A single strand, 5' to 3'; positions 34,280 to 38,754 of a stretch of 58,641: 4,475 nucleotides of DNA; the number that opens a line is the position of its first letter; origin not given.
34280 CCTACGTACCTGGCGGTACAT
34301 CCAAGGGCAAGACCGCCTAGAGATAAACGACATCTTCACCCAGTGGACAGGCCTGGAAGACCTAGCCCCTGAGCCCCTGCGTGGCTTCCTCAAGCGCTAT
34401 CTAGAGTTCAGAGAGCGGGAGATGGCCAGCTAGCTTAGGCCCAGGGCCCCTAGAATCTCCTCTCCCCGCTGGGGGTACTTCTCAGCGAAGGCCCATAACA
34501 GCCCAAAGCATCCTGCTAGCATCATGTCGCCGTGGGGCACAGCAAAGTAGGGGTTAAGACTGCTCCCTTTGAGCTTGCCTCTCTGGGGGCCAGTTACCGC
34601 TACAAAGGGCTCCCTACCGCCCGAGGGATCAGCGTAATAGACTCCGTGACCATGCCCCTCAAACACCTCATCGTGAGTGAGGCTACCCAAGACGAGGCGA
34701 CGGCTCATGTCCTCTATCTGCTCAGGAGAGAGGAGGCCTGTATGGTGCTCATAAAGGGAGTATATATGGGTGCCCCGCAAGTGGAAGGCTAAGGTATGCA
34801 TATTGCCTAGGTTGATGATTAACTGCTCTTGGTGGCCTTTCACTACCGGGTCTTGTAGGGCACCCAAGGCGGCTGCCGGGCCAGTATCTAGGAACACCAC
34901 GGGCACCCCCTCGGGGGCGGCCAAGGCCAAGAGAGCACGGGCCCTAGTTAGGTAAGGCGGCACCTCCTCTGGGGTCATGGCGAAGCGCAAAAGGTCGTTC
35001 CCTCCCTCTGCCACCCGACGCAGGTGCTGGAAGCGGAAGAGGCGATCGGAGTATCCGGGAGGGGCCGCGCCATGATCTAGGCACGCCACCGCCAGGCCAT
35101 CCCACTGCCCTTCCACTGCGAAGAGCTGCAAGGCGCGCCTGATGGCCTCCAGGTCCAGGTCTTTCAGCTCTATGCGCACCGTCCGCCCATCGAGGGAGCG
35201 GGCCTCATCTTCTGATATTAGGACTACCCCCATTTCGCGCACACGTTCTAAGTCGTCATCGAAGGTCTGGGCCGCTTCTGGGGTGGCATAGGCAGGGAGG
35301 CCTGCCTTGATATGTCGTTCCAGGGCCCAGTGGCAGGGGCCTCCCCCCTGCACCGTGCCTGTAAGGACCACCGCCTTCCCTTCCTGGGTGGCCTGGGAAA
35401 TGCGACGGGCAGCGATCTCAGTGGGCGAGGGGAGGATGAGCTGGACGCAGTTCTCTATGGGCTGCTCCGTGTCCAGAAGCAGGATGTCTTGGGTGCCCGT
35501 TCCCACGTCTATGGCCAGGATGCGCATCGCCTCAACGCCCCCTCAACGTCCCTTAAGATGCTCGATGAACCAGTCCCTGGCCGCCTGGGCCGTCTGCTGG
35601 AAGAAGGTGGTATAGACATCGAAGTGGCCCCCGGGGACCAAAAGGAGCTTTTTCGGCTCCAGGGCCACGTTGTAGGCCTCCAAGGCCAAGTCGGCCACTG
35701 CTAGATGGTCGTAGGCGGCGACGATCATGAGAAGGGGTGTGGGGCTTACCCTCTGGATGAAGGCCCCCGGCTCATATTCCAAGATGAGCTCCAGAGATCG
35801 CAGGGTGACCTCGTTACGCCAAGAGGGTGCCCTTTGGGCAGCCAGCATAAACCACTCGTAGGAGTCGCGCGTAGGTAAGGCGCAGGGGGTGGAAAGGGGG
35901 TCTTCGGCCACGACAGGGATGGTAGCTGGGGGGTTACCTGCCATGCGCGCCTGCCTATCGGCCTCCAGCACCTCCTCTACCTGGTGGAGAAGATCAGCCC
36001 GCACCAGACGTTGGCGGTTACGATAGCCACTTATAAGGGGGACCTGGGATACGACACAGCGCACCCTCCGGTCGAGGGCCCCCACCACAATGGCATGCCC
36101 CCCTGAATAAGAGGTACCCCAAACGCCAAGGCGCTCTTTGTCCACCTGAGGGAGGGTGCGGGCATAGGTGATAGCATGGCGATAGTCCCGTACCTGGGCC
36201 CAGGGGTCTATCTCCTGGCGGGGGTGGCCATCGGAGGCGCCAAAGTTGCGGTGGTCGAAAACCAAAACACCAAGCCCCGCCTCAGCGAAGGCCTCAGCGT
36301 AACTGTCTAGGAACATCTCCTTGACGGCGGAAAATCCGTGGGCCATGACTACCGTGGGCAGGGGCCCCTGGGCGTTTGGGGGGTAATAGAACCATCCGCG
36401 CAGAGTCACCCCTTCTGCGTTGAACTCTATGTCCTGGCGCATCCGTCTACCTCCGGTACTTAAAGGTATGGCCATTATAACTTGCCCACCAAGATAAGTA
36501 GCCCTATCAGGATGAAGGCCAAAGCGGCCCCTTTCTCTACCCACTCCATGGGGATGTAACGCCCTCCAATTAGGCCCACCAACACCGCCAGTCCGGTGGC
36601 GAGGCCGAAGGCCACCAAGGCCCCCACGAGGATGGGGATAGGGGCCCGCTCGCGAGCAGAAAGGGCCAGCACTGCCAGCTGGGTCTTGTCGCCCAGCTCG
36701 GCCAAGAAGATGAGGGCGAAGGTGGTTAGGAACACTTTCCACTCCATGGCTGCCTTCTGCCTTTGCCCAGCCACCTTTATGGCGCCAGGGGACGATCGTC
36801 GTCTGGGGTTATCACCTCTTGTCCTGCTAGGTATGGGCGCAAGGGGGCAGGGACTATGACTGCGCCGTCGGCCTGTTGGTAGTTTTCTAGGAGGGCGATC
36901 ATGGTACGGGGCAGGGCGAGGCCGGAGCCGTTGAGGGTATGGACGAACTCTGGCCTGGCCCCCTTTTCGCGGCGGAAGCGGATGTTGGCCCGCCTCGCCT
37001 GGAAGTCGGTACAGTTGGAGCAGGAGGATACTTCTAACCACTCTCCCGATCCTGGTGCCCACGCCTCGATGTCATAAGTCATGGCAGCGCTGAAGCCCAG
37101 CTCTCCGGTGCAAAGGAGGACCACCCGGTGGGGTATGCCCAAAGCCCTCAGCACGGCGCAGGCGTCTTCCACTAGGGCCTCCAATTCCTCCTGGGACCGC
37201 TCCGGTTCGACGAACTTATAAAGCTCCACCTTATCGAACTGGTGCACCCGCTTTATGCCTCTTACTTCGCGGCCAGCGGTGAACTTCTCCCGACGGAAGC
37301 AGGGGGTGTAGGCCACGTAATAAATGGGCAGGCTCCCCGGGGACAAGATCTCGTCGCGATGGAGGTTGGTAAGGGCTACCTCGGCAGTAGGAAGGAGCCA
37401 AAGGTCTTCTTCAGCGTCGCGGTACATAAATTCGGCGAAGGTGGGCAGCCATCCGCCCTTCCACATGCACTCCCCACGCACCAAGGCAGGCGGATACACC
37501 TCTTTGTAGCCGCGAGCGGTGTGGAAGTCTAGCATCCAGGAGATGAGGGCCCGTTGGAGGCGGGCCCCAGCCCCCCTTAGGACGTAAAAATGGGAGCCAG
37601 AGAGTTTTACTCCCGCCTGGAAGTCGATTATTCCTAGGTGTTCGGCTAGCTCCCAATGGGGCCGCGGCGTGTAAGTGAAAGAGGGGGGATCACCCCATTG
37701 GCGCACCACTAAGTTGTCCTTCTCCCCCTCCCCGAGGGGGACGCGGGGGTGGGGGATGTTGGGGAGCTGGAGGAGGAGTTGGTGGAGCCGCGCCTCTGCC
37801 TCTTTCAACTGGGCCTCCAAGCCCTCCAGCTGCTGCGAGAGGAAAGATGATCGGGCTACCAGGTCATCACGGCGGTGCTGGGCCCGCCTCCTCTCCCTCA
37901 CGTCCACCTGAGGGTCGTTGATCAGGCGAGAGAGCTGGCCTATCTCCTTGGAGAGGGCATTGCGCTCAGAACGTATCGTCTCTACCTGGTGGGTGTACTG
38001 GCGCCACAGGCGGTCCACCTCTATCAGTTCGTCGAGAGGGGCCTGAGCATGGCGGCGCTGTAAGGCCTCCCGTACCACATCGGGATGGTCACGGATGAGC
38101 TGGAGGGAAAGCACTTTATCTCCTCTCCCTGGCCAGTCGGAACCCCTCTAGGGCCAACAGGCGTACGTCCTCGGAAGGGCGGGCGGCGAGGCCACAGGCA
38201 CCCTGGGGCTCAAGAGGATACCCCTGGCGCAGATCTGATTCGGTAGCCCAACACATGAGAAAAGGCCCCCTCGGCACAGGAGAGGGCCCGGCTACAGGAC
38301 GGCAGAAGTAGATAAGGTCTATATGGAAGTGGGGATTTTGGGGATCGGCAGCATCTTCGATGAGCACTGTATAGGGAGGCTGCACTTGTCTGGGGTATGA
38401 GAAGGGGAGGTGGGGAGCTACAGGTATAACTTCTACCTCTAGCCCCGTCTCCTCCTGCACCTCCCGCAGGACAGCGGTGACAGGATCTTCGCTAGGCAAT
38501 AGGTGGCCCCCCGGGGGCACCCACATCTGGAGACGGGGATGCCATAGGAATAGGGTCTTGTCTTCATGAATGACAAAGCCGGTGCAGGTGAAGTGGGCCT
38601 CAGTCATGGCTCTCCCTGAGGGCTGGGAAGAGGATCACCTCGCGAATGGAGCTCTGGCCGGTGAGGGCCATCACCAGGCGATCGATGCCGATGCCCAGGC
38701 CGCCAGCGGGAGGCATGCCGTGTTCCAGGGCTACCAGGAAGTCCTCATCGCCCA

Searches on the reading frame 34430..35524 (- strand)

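Call 61: search_protein_families(library=pfam, proteins=[window:34430-35524:-], max_evalue=0.00001)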
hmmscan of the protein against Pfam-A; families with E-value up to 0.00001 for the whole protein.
window:34430-35524:- (364 aa): 1 family
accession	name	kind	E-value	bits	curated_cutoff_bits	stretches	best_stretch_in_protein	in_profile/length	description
PF08735.15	DUF1786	-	1.4e-71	241.2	25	1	60-315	2-250/252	Putative pyruvate format-lyase activating enzyme (DUF1786)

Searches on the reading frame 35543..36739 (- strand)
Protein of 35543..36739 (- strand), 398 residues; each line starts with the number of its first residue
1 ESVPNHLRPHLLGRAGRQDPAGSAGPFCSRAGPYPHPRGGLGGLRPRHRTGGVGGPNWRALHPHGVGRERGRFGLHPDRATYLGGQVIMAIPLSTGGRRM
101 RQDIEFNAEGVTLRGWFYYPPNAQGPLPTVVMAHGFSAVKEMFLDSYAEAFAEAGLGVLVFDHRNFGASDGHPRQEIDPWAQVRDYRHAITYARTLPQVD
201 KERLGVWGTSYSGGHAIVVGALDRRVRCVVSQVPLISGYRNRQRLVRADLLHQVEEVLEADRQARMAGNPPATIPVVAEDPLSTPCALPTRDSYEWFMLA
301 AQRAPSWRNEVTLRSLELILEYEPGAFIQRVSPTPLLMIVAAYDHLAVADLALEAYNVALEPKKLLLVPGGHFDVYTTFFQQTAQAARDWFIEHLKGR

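Call 61: search_protein_families(library=pfam, proteins=[window:35543-36739:-], max_evalue=0.00001)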
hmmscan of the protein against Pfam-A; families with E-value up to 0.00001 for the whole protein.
window:35543-36739:- (398 aa): 6 families
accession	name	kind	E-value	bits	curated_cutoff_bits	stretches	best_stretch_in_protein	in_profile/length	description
PF02129.25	Peptidase_S15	-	2.5e-14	54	23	1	110-373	2-261/262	X-Pro dipeptidyl-peptidase (S15 family)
PF05448.18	AXE1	-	1.1e-13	51.1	21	1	185-246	159-220/321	Acetyl xylan esterase (AXE1)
PF00561.26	Abhydrolase_1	-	4.1e-12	46.7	25.8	1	128-375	1-241/245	alpha/beta hydrolase fold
PF12146.15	Hydrolase_4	-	3.9e-07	30.1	27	1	128-238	5-113/239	Serine aminopeptidase, S33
PF12740.14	PETase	-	5.5e-06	26.4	28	1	115-235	42-158/263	PET hydrolase-like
PF06500.17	FrsA-like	-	6.2e-06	25.7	22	0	103-236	170-300/414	Esterase FrsA-like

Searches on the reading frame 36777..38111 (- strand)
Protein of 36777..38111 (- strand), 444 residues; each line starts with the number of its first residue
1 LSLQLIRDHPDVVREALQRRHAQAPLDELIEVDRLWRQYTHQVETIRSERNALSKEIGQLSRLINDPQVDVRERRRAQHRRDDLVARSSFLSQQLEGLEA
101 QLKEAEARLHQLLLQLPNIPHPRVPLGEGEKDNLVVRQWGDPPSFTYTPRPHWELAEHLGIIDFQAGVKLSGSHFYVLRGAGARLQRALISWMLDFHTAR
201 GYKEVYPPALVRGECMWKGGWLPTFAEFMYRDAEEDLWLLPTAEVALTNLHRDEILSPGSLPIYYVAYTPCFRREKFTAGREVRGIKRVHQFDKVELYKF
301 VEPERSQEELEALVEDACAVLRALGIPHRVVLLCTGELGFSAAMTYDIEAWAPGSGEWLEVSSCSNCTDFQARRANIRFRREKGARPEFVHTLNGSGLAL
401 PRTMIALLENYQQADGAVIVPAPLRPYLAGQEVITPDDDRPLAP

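Call 61: search_protein_families(library=pfam, proteins=[window:36777-38111:-], max_evalue=0.00001)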
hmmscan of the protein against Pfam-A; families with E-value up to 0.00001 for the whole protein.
window:36777-38111:- (444 aa): 2 families
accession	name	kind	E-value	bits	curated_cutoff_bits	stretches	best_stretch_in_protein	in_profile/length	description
PF00587.30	tRNA-synt_2b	-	6.4e-41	140.8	29.3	1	231-411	5-179/179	tRNA synthetase class II core domain (G, H, P, S and T)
PF02403.27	Seryl_tRNA_N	-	6.9e-24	84.6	28.2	1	1-120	2-108/108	Seryl-tRNA synthetase N-terminal domain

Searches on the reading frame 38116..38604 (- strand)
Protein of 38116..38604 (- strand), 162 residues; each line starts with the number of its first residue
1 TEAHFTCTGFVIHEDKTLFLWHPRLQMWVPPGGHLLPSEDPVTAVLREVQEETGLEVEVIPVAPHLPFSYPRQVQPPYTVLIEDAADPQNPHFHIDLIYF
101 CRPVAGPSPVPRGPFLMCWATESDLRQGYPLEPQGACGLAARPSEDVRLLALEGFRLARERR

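Call 61: search_protein_families(library=pfam, proteins=[window:38116-38604:-], max_evalue=0.00001)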
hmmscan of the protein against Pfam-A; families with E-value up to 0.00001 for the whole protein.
window:38116-38604:- (162 aa): 1 family
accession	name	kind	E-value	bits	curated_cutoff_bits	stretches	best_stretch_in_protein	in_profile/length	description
PF00293.34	NUDIX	-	1.7e-11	44.7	21.1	1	12-110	10-102/134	NUDIX domain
